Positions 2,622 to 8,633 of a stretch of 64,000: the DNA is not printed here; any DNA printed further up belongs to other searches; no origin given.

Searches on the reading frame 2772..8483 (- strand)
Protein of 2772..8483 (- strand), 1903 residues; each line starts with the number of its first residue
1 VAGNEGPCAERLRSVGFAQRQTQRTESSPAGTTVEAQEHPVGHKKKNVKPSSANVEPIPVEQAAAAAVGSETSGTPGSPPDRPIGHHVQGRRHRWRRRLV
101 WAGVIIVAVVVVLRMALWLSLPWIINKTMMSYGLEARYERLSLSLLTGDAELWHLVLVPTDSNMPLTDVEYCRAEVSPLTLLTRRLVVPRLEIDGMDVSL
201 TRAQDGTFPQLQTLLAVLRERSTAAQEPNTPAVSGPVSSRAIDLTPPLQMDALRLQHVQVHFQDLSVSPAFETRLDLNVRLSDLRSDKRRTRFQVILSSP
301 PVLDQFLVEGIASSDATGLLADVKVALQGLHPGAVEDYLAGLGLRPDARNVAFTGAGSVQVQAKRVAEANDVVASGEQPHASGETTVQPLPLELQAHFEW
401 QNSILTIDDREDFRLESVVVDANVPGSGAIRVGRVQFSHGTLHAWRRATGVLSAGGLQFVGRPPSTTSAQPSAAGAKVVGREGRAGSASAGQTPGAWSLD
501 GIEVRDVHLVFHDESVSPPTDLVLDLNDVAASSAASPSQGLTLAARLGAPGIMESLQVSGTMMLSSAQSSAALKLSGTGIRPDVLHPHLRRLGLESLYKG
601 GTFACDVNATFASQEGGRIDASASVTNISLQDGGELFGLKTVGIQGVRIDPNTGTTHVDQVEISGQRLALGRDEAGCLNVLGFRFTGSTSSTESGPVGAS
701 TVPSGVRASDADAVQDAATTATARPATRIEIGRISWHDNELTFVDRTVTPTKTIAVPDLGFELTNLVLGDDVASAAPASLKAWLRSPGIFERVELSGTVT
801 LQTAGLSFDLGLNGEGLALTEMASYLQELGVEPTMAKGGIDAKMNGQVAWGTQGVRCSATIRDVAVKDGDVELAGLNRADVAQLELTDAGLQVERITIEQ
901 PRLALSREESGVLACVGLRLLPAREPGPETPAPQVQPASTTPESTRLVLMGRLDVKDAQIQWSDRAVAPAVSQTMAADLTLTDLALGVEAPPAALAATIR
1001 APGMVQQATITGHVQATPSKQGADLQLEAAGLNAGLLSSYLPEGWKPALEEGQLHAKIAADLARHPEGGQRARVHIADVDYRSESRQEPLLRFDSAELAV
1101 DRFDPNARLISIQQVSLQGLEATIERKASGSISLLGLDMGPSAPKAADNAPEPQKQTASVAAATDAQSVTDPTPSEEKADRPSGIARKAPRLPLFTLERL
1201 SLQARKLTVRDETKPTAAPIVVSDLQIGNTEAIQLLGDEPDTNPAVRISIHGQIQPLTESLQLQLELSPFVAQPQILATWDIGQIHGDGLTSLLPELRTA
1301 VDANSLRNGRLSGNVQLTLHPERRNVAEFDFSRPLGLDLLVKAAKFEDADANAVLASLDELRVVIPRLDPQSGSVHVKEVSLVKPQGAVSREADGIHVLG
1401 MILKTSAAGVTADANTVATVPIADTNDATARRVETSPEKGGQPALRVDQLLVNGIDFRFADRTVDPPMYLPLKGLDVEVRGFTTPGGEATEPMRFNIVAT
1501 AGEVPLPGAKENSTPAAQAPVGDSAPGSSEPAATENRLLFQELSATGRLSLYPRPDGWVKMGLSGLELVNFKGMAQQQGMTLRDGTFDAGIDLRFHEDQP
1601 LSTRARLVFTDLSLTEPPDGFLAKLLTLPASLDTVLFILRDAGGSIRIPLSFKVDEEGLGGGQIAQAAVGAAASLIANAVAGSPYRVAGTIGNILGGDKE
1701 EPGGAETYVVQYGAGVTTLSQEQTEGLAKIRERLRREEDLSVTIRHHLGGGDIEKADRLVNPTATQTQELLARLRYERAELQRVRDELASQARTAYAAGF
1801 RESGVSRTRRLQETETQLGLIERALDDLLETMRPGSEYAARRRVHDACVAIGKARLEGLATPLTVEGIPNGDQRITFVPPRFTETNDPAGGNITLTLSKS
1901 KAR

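Call 12: search_protein_families(library=pfam, proteins=[window:2772-8483:-], max_evalue=0.0001)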
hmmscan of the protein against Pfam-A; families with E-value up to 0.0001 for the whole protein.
window:2772-8483:- (1903 aa): 3 families
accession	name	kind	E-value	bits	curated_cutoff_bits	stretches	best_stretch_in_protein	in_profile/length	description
PF05359.17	DUF748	-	1.4e-74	252.2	50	3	91-1034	10-754/1037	Domain of Unknown Function (DUF748)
PF05170.20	AsmA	-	5.2e-08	32.6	29.8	0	879-1028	91-220/607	AsmA family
PF13116.12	YhdP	-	5.7e-07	28.3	46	0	98-295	10-182/1224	YhdP protein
